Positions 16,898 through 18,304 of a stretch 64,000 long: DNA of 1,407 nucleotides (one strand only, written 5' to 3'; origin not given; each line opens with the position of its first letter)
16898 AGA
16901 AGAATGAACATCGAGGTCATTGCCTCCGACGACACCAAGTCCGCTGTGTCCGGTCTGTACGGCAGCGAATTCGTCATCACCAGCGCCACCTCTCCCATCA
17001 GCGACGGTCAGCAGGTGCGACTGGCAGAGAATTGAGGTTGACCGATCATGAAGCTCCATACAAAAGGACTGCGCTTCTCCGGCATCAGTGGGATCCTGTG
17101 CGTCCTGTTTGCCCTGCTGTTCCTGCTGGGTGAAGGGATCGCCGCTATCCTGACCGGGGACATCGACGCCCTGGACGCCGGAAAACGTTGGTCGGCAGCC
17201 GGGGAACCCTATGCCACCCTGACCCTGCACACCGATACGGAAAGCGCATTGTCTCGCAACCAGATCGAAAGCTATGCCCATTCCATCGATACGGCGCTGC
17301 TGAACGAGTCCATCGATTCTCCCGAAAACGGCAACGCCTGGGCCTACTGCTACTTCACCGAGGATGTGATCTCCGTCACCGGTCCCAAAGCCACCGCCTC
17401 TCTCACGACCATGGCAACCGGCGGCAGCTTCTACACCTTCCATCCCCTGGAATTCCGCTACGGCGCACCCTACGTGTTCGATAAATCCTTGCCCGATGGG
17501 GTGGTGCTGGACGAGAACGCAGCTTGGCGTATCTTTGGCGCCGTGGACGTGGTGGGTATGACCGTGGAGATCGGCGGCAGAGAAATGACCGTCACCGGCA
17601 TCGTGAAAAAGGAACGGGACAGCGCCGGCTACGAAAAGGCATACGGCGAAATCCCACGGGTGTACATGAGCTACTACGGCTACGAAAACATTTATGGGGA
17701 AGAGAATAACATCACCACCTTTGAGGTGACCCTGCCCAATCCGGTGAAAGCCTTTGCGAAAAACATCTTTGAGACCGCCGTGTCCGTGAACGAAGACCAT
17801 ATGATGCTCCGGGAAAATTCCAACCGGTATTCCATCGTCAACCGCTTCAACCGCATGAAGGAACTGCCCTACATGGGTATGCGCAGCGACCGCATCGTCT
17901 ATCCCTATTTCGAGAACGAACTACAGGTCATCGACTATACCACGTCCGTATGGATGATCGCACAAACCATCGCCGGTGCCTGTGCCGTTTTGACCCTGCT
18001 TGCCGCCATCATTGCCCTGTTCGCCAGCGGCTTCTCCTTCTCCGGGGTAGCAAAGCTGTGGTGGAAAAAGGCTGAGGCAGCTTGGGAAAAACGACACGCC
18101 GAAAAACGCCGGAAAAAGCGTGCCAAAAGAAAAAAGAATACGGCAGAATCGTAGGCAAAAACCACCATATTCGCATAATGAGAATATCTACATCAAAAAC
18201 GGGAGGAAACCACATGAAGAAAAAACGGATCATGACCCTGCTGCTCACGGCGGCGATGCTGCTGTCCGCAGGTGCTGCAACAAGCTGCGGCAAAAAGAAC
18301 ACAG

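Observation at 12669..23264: Composite envelope-transport locus: MalFG-type importer permeases + giant-hairpin HlyD adaptor + MacB-PCD-only 2-TM protein + two propeller-SBP lipoproteins, with no ATPase gene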

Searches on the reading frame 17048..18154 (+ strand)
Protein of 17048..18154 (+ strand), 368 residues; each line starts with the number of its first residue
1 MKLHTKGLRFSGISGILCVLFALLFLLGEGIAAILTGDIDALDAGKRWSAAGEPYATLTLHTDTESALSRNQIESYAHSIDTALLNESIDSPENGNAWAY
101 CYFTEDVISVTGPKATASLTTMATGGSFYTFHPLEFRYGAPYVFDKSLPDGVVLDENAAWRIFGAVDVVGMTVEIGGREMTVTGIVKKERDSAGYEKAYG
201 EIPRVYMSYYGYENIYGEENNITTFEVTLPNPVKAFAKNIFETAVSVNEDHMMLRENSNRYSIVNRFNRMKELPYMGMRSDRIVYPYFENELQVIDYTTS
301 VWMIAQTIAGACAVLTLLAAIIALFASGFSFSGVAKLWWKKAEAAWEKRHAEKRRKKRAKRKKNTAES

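Call 4: search_protein_families(library=pfam, proteins=[window:17048-18154:+], max_evalue=0.1)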
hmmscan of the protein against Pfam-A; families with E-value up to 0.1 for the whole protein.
window:17048-18154:+ (368 aa): 1 family
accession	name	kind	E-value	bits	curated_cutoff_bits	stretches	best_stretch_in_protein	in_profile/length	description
PF12704.14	MacB_PCD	-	4.1e-08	34.2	27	1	116-232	85-194/207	MacB-like periplasmic core domain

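Call 5: search_protein_families(library=ncbifam, proteins=[window:17048-18154:+], max_evalue=0.1)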
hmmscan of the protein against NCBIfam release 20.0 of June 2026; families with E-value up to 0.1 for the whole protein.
window:17048-18154:+ (368 aa): 2 families
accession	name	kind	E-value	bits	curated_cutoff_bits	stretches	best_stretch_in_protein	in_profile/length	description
TIGR03434.1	ADOP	subfamily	0.019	13.1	622.3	1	149-250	559-654/803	ADOP family duplicated permease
NF007826.0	PRK10535.1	equivalog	0.021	13.1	966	1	125-209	373-456/648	macrolide ABC transporter ATP-binding protein/permease MacB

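Call 8: find_homologous_proteins(query=window:17048-18154:+)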
Query window:17048-18154:+ (368 aa): 46 proteins with E <= 0.001 among 7356 candidates.
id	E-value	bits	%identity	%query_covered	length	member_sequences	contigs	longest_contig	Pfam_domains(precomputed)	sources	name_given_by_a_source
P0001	1.4e-245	832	100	100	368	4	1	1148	PF12704.15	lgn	-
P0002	6.6e-224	761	90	100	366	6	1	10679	PF12704.15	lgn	-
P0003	2.2e-205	700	83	96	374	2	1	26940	PF12704.15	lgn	-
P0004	1.6e-203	694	82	94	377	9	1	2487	PF12704.15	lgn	-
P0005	6.6e-172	590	71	96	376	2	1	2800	PF12704.15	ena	-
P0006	8.2e-171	586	70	99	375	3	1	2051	PF12704.15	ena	-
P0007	3.4e-168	577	71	94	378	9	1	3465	PF12704.15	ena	-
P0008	6.7e-164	563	69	94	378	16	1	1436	PF12704.15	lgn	-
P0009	3.5e-162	558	67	95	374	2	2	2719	PF12704.15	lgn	-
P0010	1.3e-161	556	68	95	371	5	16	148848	PF12704.15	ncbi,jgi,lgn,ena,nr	ncbi:MAG: ABC transporter permease [Ruminococcaceae bacterium]|nr:ABC transporter permease [Oscillos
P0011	2.3e-161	555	67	96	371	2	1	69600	PF12704.15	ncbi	-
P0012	1.4e-159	549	67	95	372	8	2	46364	PF12704.15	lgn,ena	-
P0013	1.0e-158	546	67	99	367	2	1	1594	-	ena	-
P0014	1.7e-156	539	64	100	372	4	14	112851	PF12704.15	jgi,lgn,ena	-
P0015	8.6e-154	530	66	94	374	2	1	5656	PF12704.15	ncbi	-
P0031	4.1e-93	330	44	98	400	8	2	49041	PF12704.15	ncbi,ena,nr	ncbi:MAG: ABC transporter permease [Clostridia bacterium]|nr:ABC transporter permease [Clostridia ba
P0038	3.0e-69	252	37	97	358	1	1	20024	PF12704.15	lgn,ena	-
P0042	1.8e-37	147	31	96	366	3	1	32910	PF12704.15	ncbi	-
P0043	6.3e-31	126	28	86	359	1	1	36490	PF12704.15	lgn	-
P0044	3.0e-28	117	30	85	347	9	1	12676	PF12704.15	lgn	-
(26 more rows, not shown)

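Call 9: find_encoding_contigs(protein=P0010, flank=10000, max_places=2)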
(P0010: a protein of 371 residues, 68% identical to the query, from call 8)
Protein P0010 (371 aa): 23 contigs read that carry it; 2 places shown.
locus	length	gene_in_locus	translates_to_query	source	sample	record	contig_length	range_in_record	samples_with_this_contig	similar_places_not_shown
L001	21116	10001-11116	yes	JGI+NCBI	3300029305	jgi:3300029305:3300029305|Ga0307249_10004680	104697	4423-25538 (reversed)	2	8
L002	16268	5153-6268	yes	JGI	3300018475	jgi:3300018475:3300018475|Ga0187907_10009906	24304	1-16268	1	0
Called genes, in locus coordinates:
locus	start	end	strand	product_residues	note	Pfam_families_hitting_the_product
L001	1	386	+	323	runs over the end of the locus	PF01408:GFO_IDH_MocA, PF22725:GFO_IDH_MocA_C3, PF02894:GFO_IDH_MocA_C (weak)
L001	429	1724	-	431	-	-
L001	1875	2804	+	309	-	PF00291:PALP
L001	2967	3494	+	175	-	PF01782:RimM, PF24986:PRC_RimM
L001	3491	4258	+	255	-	PF01746:tRNA_m1G_MT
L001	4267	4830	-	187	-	PF01520:Amidase_3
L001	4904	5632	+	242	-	PF01171:ATP_bind_3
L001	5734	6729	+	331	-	PF00528:BPD_transp_1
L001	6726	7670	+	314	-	PF00528:BPD_transp_1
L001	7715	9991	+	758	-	PF28019:HmpF (weak)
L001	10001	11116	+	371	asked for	PF12704:MacB_PCD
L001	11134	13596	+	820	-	-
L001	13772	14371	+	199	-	PF01226:Form_Nir_trans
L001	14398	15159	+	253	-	PF01209:Ubie_methyltran (weak), PF13649:Methyltransf_25, PF13847:Methyltransf_31, PF08241:Methyltransf_11, PF08242:Methyltransf_12 (weak)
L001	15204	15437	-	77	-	-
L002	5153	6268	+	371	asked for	PF12704:MacB_PCD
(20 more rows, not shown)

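Call 10: find_encoding_contigs(protein=P0031, flank=10000, max_places=2)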
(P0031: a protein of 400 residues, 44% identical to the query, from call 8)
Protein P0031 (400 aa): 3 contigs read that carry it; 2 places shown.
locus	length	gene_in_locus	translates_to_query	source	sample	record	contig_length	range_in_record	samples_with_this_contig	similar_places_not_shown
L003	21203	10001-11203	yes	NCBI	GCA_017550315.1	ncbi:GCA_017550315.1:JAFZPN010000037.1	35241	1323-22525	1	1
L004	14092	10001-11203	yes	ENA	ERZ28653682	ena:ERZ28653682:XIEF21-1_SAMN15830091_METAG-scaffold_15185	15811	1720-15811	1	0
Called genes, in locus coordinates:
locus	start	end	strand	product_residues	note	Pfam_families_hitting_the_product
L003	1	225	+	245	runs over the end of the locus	PF00899:ThiF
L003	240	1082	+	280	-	PF01171:ATP_bind_3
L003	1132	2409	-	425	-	PF00079:Serpin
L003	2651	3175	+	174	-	PF01782:RimM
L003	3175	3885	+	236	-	PF01746:tRNA_m1G_MT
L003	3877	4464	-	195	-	PF01520:Amidase_3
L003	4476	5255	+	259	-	PF01171:ATP_bind_3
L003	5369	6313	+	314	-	PF00528:BPD_transp_1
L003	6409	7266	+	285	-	PF00528:BPD_transp_1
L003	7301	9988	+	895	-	-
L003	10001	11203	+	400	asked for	PF12704:MacB_PCD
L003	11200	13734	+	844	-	PF01547:SBP_bac_1, PF13416:SBP_bac_8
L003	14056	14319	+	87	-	PF00381:PTS-HPr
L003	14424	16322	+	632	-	PF01541:GIY-YIG, PF27096:UvrC_M, PF02151:UVR, PF22920:UvrC_RNaseH, PF08459:UvrC_RNaseH_dom, PF12826:HHH_2, PF14520:HHH_5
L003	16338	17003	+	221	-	PF03602:Cons_hypoth95, PF05175:MTS (weak), PF06325:PrmA (weak), PF13847:Methyltransf_31 (faint), PF13649:Methyltransf_25 (weak)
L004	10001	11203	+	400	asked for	PF12704:MacB_PCD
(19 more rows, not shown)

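Call 11: find_encoding_contigs(protein=P0042, flank=10000, max_places=2)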
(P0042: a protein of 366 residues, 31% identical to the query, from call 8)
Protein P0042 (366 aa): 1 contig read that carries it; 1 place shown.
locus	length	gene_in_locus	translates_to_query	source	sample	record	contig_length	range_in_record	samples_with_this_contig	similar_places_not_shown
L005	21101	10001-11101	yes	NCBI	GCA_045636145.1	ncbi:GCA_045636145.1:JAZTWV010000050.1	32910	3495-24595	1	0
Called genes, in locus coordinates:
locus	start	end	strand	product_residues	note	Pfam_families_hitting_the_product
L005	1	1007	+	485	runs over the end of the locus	PF13354:Beta-lactamase2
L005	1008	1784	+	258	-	PF03099:BPL_LplA_LipB, PF02237:BPL_C (weak)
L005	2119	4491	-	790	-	PF00580:UvrD-helicase, PF13604:AAA_30 (faint), PF01443:Viral_helicase1 (faint), PF13245:AAA_19, PF13361:UvrD_C, PF13538:UvrD_C_2, PF21196:PcrA_UvrD_tudor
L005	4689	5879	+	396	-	PF09002:Card1_endonuc (weak)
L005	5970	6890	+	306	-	PF00528:BPD_transp_1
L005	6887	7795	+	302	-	PF00528:BPD_transp_1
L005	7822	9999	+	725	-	-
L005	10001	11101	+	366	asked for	PF12704:MacB_PCD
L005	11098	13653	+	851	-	PF01547:SBP_bac_1, PF13416:SBP_bac_8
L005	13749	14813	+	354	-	PF24883:NPHP3_N (weak), PF05729:NACHT (faint)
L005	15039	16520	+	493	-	PF00478:IMPDH, PF00571:CBS, PF01070:FMN_dh (weak), PF03060:NMO (weak)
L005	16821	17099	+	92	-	PF20648:DUF6809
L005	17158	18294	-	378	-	PF01702:TGT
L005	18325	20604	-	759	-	PF02518:HATPase_c (weak), PF13589:HATPase_c_3, PF01119:DNA_mis_repair, PF08676:MutL_C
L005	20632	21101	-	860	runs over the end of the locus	PF01624:MutS_I, PF05188:MutS_II, PF05192:MutS_III, PF05190:MutS_IV, PF00488:MutS_V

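Call 15: find_related_loci(query=A1, collection=genome_contigs, flank=10000)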
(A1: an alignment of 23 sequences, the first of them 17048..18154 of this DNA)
Query A1 (368 aa) in genome_contigs; peptide patterns used: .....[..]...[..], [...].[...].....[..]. (x = any residue, [..] = any of these).
600 stretches matched a pattern (row limit reached: there are more); 523 encode a relative of the query (tblastn E <= 1e-3); the best 80 are kept; 80 distinct loci.
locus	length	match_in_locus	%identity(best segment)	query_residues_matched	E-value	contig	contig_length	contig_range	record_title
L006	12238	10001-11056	91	1-352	0e+0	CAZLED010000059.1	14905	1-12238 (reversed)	MAG TPA_asm: uncultured Ruminococcus sp. isolate binchicken_co370_210 genome assembly, contig: NODE_3934_length_14905_co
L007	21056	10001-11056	91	1-352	0e+0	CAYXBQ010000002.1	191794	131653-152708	MAG TPA_asm: uncultured Ruminococcus sp. isolate SRP313737_co1_18 genome assembly, contig: NODE_54_length_191794_cov_16.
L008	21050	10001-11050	68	1-350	4e-167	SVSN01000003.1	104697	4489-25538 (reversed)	MAG: Oscillospiraceae bacterium isolate SIG670 NODE_4680_length_104697_cov_7.977957, whole genome shotgun sequence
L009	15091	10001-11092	49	1-365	1e-117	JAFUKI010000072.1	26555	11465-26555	MAG: Clostridia bacterium isolate RGIG4573 Roe_deer_Rectum-2__c278268, whole genome shotgun sequence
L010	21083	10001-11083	49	1-364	2e-116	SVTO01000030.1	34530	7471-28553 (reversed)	MAG: Oscillospiraceae bacterium isolate SIG697 NODE_26504_length_34530_cov_2.161207, whole genome shotgun sequence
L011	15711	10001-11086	46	2-363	3e-97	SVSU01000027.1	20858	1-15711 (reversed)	MAG: Oscillospiraceae bacterium isolate SIG677 NODE_47840_length_20858_cov_1.537504, whole genome shotgun sequence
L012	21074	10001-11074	45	2-363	2e-96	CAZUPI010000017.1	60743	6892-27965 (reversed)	MAG TPA_asm: uncultured Ruminococcus sp. isolate SRP222994_co1_84 genome assembly, contig: NODE_746_length_60743_cov_5.4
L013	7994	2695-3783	44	2-363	8e-96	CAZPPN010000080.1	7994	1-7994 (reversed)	MAG TPA_asm: uncultured Ruminococcus sp. isolate SRP315200_co1_865 genome assembly, contig: NODE_21326_length_7994_cov_4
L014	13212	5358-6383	45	2-343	2e-94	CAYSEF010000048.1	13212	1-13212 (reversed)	MAG TPA_asm: uncultured Ruminococcus sp. isolate SRP350583_co2_77 genome assembly, contig: NODE_6965_length_13212_cov_20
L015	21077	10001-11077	44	2-362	4e-93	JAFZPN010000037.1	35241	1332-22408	MAG: Clostridia bacterium isolate RGIG7980 Water_buffalos_Rumen-1__c223998, whole genome shotgun sequence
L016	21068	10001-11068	44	2-361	4e-92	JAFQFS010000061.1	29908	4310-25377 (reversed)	MAG: Clostridia bacterium isolate RGIG1778 Goat_Cecum-4__c364982, whole genome shotgun sequence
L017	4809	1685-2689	44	2-336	1e-91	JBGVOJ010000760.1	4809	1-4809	MAG: Eubacteriales bacterium isolate fecal_MAG_213 fecal_MAG_213_contig_0760, whole genome shotgun sequence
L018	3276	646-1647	45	2-336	4e-93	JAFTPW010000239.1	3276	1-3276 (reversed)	MAG: Clostridia bacterium isolate RGIG4041 Roe_deer_Cecum-5__c333799, whole genome shotgun sequence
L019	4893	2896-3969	44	2-363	1e-90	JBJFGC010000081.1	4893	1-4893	MAG: Eubacteriales bacterium isolate PUUB45_bin.047 NODE_15872_length_4893_cov_3.361513, whole genome shotgun sequence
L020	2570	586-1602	41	2-341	6e-92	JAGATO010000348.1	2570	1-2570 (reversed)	MAG: Bacillota bacterium isolate RGIG8761 Water_deer_Colon.Co__c1405628, whole genome shotgun sequence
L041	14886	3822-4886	30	1-368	3e-47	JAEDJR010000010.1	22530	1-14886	MAG: Oscillospiraceae bacterium isolate MAG193 NODE_1859_length_22530_cov_11.132992, whole genome shotgun sequence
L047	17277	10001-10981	30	35-367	4e-46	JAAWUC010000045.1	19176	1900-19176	MAG: Oscillospiraceae bacterium isolate ABMPRH_163_4 SL341420_scaffold_3663, whole genome shotgun sequence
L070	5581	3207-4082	31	1-296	1e-43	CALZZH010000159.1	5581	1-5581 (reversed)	MAG: uncultured Clostridia bacterium isolate SRR5240748_bin.11_metaWRAP_v1.3_MAG genome assembly, contig: ERZ9450819.748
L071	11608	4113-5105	31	13-349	2e-43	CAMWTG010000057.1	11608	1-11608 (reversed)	MAG TPA_asm: uncultured Clostridia bacterium isolate SRR14411321_bin.1_metawrap_v1.3_MAG genome assembly, contig: NODE.4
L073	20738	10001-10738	33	43-290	2e-43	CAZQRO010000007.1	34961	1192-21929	MAG TPA_asm: uncultured Eubacterium sp. isolate SRP192927_co8_34 genome assembly, contig: NODE_881_length_34961_cov_7.57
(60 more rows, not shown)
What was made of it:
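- At least 523 species genomes encode a PCD relative (call 15).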

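Call 27: search_solved_structures(query=A1, max_evalue=1, show_alignments=2)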
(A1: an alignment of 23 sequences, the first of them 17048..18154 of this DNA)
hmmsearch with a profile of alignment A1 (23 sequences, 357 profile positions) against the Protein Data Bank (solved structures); distinct sequences matched with E-value up to 1: 9.
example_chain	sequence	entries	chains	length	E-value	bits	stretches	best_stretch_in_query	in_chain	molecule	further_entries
5lj8_A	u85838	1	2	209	3.2e-08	36.1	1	104-194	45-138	Macrolide export ATP-binding/permease protein MacB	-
9qgy_M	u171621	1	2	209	3.2e-08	36.1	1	104-194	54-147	Macrolide export ATP-binding/permease protein MacB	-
5c59_A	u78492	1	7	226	3.8e-08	35.9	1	104-194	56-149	Macrolide export ATP-binding/permease protein MacB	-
3ftj_A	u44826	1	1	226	2.4e-07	33.2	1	107-190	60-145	Macrolide export ATP-binding/permease protein macB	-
5nik_J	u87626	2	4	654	2.9e-07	33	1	104-194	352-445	Macrolide export ATP-binding/permease protein MacB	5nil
5lil_A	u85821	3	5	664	1.1e-06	31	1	107-190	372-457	Macrolide export ATP-binding/permease protein MacB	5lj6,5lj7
5gko_A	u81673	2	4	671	0.0001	24.6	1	103-212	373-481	Macrolide export ATP-binding/permease protein MacB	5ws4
5f9q_A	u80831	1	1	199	0.0024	20.1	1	102-219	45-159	Macrolide export ATP-binding/permease protein YknZ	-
9s41_I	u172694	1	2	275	0.74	11.9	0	60-126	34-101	Voltage-dependent calcium channel gamma-7 subunit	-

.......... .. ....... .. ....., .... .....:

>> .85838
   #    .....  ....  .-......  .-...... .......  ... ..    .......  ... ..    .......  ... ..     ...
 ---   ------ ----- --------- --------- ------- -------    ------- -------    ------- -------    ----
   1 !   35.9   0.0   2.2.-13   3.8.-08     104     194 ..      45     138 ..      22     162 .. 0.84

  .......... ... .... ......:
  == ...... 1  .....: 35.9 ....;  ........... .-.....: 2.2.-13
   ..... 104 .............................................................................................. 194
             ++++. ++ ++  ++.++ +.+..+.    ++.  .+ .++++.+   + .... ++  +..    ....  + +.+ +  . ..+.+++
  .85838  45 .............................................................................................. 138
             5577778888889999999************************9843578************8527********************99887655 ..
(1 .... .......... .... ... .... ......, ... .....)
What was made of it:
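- On MacB / type VII ABC transporter (FtsX-family permease): Profile against PDB hits MacB at E = 3e-8 (call 27).
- Its profile hits the MacB PCD at E = 3e-8 (call 27).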

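Call 35: predict_structure(alignment_id=A1)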
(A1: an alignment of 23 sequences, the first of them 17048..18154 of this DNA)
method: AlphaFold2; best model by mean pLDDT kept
length: 368 residues; sequences in the alignment: 23
mean_pLDDT: 88.5   pTM: 0.78
mean pLDDT of the five models: 88.5, 87.4, 86.8, 86.8, 86.6
residues with pLDDT >= 90: 202; 70-90: 149; 50-70: 17; < 50: 0
segments of 3 or more residues with pLDDT < 50: none
pLDDT, mean of each block of 10 residues (from residue 1): 73 91 94 85 82 89 92 95 91 84 95 96 93 93 89 96 95 95 90 81 93 90 95 91 91 90 90 74 85 90 93 94 79 71 86 87 76
secondary structure, 60 per line:
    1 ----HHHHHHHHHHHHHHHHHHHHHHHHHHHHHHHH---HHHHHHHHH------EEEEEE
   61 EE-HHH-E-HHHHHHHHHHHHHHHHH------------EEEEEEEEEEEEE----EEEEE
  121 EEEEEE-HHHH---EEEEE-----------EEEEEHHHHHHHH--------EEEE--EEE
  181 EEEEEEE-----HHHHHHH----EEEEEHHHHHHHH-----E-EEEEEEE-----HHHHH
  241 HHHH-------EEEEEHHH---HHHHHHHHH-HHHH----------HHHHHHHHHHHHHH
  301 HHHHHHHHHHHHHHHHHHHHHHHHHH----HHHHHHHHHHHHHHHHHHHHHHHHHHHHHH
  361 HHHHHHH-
elements in order: H5-36 H40-48 E55-62 H70-86 E99-111 E116-126 H128-131 E135-139 E151-155 H156-163 E172-175 E178-187 H193-199 E204-208 H209-216 E224-230 H236-244 E252-256 H263-271 H273-276 H287-326 H331-367

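Call 38: fold_search(model_id=the predicted structure, library=pdb)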
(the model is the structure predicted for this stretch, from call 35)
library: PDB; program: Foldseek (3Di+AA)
matches with E <= 10: 279; with E <= 0.001: 53
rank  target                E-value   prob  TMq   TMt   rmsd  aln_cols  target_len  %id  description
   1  5gko_A                5.4e-12  1.00  0.41  0.25  17.2       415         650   12  Crystal structure of tripartite-type ABC transporter, MacB from Acinetobacter baumannii (released 2017-11-15)
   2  5nik_J                8.7e-12  1.00  0.41  0.25  19.8       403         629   12  Structure of the MacAB-TolC ABC-type tripartite multidrug efflux pump (released 2017-05-24)
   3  5lil_A                1.3e-11  1.00  0.40  0.26   8.9       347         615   15  Structure of Aggregatibacter actinomycetemcomitans MacB bound to ATPyS (P21) (released 2017-11-15)
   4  3ftj                  5.2e-11  1.00  0.40  0.65   4.7       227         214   14  Crystal structure of the periplasmic region of MacB from Actinobacillus actinomycetemcomitans (released 2009-05-26)
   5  5xu1_M                5.5e-11  1.00  0.37  0.35  12.2       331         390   13  Structure of a non-canonical ABC transporter from Streptococcus pneumoniae R6 (released 2018-01-24)
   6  5lil_B                1.3e-10  1.00  0.35  0.22  12.6       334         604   16  Structure of Aggregatibacter actinomycetemcomitans MacB bound to ATPyS (P21) (released 2017-11-15)
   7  5lj6                  3.3e-10  1.00  0.35  0.23  12.3       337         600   16  Structure of Aggregatibacter actinomycetemcomitans MacB bound to ATPyS (P6522) (released 2017-11-15)
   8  5xu1_S                4.4e-10  1.00  0.37  0.36  10.9       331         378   12  Structure of a non-canonical ABC transporter from Streptococcus pneumoniae R6 (released 2018-01-24)
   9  5f9q                  5.3e-10  1.00  0.39  0.72   4.2       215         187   11  Crystal structure of the extracellular domain of noncanonic ABC-type transporter YknZ from Gram-positive bacteria (released 2016-02-03)
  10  9qgy_M                5.6e-10  1.00  0.41  0.69   3.9       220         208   13  Structure of the YbjP lipoprotein bound to the MacAB-TolC tripartite efflux pump (released 2026-03-25)
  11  5lj7_B                1.1e-09  1.00  0.35  0.23  13.4       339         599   16  Structure of Aggregatibacter actinomycetemcomitans MacB bound to ATP (P21) (released 2017-11-15)
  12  5c59_D                1.8e-08  1.00  0.29  0.54   8.6       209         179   13  Crystal structure of the periplasmic region of MacB from E. coli (released 2016-06-22)
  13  9qgy_N                2.4e-08  1.00  0.39  0.66   3.2       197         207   13  Structure of the YbjP lipoprotein bound to the MacAB-TolC tripartite efflux pump (released 2026-03-25)
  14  5lj8_A                2.4e-08  1.00  0.31  0.50   8.0       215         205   13  Structure of the E. coli MacB periplasmic domain (P21) (released 2017-11-15)
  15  5lj8_B                2.7e-08  1.00  0.30  0.51   7.9       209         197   12  Structure of the E. coli MacB periplasmic domain (P21) (released 2017-11-15)
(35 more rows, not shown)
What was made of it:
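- On MacB / type VII ABC transporter (FtsX-family permease): Foldseek matches to MacB, Spr0695 and YknZ all have probability 1.00 (call 38).
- Closest known: MacAB-TolC, and the Gram-positive MacAB-like pumps Spr0693-0694-0695 and YknWXYZ. Same: The gene 4 model matches 5gko, 5nik, 5xu1 and 5f9q (call 38).
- The gene 4 model (pLDDT 88.5) best matches MacB, Spr0695 and the YknZ extracellular domain (TM-score on target 0.65-0.72) (calls 35, 38).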
